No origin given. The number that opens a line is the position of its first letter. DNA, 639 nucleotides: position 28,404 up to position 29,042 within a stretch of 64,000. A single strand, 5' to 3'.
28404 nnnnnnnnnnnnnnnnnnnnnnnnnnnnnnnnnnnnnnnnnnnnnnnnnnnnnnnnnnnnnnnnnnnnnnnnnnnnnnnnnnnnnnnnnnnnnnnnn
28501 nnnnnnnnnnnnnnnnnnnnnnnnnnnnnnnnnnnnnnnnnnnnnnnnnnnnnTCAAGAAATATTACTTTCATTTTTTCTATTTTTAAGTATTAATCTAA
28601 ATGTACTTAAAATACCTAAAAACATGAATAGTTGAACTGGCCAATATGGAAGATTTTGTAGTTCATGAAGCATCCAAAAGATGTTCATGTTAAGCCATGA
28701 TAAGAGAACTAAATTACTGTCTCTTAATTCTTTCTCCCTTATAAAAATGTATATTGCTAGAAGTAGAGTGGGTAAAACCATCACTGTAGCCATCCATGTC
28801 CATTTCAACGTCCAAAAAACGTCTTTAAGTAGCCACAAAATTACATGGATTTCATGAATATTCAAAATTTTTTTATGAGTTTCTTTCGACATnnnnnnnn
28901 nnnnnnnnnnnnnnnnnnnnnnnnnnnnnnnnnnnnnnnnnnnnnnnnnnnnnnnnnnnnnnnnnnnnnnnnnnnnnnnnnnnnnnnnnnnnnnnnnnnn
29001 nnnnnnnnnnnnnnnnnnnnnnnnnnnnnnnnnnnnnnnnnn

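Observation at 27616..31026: Block of metabolic auxiliary genes: acyl-CoA thioesterase, HAD hydrolase, AdoMetDC-like decarboxylase, IscA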

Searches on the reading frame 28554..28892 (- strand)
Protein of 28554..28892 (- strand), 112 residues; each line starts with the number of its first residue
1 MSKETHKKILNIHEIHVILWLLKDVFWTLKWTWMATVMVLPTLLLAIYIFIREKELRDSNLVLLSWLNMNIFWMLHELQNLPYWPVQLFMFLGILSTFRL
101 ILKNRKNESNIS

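Call 3: search_protein_families(library=pfam, proteins=[window:28554-28892:-], max_evalue=0.1)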
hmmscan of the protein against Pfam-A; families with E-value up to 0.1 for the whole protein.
window:28554-28892:- (112 aa): 0 families

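Call 4: search_protein_families(library=phrogs, proteins=[window:28554-28892:-], max_evalue=0.01)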
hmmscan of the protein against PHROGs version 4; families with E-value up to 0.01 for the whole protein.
window:28554-28892:- (112 aa): 0 families

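Call 6: search_protein_families(library=ncbifam, proteins=[window:28554-28892:-], max_evalue=0.01)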
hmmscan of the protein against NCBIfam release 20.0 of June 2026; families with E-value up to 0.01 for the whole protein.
window:28554-28892:- (112 aa): 0 families

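Call 85: find_homologous_proteins(query=window:28554-28892:-, max_evalue=0.001)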
Query window:28554-28892:- (112 aa): 50 proteins with E <= 0.001 among 55 candidates.
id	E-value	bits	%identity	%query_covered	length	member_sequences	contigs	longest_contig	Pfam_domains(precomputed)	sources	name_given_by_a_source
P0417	1.9e-62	226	96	100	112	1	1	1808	-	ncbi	-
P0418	3.7e-62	226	95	100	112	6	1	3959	-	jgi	jgi:hypothetical protein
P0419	6.4e-62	225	95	100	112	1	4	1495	-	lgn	-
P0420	1.5e-61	224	95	99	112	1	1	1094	-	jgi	-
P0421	1.6e-60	220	93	100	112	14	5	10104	-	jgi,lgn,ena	jgi:hypothetical protein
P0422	2.0e-60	220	94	100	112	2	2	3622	-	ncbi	-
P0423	3.4e-60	219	91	100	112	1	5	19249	-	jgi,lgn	jgi:hypothetical protein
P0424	1.8e-54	201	84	97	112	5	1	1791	-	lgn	-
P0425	2.8e-54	200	85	97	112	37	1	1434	-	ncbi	-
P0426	3.8e-51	190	83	96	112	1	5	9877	-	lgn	-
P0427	1.6e-50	188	80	96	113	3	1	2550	-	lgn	-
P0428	1.7e-50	188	83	96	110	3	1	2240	-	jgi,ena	jgi:hypothetical protein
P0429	7.2e-49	183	79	96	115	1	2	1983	-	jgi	-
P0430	3.4e-48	181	81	96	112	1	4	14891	-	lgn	-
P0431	1.4e-46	175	81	92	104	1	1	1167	-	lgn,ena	-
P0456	1.4e-31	127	61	90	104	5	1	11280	-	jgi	-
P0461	3.5e-27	113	57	81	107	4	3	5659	-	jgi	jgi:hypothetical protein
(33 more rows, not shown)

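Call 86: find_encoding_contigs(protein=P0461, flank=5000, max_places=3)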
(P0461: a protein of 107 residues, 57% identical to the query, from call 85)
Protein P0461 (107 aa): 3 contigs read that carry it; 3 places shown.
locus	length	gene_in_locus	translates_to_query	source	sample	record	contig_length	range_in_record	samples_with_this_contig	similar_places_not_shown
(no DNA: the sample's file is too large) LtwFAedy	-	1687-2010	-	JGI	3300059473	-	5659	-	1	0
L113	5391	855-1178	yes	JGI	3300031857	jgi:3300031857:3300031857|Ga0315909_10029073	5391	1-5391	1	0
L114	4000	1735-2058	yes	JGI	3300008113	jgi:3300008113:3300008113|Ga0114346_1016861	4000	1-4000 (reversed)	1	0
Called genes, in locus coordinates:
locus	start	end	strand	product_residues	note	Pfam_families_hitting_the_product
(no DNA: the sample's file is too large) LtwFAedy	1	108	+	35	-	?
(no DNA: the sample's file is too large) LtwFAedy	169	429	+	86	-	-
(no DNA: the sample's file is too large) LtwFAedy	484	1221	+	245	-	-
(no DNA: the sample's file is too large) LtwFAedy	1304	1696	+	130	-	PF02675:AdoMet_dc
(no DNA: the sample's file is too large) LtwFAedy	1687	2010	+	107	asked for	-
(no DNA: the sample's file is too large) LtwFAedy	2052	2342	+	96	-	-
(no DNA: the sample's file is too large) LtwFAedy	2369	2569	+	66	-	-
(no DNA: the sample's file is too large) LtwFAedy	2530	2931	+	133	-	-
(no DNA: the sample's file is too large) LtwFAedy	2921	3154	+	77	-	-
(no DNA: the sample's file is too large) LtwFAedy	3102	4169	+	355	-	PF00535:Glycos_transf_2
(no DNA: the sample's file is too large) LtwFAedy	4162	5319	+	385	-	-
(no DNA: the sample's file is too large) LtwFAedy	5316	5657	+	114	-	?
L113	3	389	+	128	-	?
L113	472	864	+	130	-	PF02675:AdoMet_dc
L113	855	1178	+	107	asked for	-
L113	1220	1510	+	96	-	-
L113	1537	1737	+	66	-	-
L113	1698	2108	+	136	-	-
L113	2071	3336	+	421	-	PF00535:Glycos_transf_2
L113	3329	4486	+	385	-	-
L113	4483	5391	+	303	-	?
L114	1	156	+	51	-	?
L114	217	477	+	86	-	-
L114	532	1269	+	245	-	-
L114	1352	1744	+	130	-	PF02675:AdoMet_dc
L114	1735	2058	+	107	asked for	-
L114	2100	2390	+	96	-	-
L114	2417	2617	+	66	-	-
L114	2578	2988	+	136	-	-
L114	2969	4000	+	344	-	?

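Call 87: find_encoding_contigs(protein=P0456, flank=6000, max_places=2)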
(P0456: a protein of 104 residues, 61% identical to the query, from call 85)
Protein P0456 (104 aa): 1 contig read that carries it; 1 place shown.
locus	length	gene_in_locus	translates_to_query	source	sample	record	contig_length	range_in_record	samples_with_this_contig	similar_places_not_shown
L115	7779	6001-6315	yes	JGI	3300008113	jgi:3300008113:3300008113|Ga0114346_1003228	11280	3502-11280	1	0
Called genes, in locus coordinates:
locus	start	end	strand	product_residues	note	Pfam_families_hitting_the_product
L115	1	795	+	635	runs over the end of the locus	PF14284:PcfJ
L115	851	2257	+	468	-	-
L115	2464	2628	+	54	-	-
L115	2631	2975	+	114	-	-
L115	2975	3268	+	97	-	-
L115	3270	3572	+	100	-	-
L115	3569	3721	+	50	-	-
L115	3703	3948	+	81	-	-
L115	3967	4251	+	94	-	-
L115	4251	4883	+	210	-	PF00145:DNA_methylase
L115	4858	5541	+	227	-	-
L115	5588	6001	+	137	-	PF02675:AdoMet_dc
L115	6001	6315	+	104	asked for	-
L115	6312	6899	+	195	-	PF18143:HAD_SAK_2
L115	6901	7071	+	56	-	-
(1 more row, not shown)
